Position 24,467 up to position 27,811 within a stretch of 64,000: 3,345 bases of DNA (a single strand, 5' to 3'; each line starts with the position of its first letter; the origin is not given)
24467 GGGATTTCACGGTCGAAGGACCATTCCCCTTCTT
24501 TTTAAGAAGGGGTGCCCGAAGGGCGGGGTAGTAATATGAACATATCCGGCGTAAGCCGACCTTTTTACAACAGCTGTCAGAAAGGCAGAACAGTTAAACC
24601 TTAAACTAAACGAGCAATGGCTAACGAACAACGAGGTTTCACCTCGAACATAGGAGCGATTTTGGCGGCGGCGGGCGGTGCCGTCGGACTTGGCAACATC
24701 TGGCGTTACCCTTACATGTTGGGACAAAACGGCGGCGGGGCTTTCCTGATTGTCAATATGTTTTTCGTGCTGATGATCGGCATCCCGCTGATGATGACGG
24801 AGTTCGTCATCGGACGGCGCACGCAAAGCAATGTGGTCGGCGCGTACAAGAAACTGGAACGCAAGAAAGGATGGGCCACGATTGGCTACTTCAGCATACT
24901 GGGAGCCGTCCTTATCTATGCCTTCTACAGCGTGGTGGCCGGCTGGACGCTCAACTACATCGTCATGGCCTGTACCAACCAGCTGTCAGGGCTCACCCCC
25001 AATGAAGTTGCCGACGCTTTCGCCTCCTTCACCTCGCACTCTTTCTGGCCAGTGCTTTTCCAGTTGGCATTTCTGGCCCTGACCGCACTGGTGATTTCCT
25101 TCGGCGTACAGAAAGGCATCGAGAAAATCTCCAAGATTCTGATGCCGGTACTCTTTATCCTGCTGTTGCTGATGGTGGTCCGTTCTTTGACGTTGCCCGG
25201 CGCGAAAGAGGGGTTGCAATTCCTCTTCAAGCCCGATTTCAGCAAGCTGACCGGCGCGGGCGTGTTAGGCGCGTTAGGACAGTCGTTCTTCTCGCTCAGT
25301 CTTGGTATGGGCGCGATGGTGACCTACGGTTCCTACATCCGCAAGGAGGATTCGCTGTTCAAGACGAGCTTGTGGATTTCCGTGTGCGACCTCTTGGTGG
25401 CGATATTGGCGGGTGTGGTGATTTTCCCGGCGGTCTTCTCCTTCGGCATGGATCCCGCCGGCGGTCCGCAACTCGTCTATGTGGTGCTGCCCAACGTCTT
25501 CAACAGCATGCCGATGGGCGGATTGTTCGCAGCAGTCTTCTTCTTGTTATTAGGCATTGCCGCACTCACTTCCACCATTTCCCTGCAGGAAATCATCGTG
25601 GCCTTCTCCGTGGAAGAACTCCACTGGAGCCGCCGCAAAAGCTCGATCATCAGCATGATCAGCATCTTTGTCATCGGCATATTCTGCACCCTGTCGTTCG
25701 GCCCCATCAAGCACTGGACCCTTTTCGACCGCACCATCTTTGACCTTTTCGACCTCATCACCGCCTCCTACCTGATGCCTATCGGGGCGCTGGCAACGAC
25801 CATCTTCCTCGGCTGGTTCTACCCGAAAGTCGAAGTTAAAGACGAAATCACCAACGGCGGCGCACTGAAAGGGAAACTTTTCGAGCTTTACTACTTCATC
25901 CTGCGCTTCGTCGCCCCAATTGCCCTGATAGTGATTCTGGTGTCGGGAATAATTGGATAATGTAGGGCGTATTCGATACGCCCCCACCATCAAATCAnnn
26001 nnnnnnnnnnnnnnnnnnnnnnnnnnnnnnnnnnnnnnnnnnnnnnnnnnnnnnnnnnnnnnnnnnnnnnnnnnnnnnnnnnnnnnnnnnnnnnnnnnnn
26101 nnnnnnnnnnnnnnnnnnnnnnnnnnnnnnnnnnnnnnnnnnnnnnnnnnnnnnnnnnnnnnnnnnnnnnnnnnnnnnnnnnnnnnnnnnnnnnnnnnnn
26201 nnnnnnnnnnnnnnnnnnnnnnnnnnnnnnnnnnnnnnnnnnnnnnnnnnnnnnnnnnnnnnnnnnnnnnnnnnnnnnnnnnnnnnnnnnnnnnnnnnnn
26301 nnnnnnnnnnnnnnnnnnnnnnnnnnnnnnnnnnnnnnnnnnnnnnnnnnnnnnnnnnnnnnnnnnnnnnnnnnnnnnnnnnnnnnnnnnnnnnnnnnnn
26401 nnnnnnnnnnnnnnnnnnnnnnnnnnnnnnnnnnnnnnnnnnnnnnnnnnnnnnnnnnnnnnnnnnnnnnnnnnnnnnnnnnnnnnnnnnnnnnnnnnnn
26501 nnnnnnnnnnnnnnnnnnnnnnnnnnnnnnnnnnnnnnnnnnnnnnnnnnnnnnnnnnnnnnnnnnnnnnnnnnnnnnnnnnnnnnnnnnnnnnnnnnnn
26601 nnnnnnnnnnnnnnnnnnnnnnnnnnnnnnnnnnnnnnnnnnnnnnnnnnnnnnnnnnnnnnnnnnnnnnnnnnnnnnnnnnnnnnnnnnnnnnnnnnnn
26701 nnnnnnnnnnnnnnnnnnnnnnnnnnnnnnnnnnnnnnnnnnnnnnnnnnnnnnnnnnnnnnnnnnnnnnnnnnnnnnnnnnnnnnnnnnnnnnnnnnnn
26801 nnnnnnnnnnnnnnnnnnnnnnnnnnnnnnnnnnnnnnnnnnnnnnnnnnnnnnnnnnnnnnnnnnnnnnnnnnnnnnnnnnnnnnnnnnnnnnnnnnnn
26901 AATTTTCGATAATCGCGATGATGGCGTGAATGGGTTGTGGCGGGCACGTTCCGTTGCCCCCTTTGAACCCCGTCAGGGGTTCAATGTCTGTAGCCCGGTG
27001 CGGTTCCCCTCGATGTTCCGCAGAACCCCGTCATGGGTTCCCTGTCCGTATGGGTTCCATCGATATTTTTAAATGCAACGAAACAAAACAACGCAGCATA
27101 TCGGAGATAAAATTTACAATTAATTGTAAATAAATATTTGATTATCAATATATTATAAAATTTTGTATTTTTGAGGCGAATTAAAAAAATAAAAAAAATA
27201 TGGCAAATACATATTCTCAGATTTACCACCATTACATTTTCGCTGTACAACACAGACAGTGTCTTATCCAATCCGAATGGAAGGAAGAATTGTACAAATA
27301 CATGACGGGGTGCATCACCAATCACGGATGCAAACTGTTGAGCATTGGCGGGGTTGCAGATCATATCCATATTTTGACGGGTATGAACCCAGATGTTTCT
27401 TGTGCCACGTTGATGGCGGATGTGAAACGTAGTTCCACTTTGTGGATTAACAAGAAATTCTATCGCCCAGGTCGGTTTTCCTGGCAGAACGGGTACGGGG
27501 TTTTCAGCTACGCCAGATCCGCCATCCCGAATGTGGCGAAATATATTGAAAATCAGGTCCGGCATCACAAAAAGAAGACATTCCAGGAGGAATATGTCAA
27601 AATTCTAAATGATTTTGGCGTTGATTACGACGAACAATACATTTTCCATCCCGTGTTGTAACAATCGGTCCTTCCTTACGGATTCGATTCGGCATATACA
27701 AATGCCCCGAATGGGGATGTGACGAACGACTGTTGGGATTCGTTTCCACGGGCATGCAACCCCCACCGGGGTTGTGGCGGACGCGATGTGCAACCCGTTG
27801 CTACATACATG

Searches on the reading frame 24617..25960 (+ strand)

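Call 25: search_protein_families(library=pfam, proteins=[window:24617-25960:+], max_evalue=0.001)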
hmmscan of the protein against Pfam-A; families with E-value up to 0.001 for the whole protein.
window:24617-25960:+ (447 aa): 1 family
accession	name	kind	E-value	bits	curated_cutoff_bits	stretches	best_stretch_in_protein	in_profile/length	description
PF00209.24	SNF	-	1.4e-63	215.8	27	2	151-446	182-482/524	Sodium:neurotransmitter symporter family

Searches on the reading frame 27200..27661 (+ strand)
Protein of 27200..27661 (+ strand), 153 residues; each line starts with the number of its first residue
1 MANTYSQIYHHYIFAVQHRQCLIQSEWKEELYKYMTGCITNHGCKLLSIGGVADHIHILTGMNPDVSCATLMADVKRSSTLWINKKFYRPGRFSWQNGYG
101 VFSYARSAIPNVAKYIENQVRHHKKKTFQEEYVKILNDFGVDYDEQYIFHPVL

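Call 25: search_protein_families(library=pfam, proteins=[window:27200-27661:+], max_evalue=0.001)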
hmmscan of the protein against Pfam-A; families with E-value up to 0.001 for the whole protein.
window:27200-27661:+ (153 aa): 1 family
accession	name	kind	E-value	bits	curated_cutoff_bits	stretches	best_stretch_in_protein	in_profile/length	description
PF01797.21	Y1_Tnp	-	8.6e-25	87.6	23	1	5-119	2-121/121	Transposase IS200 like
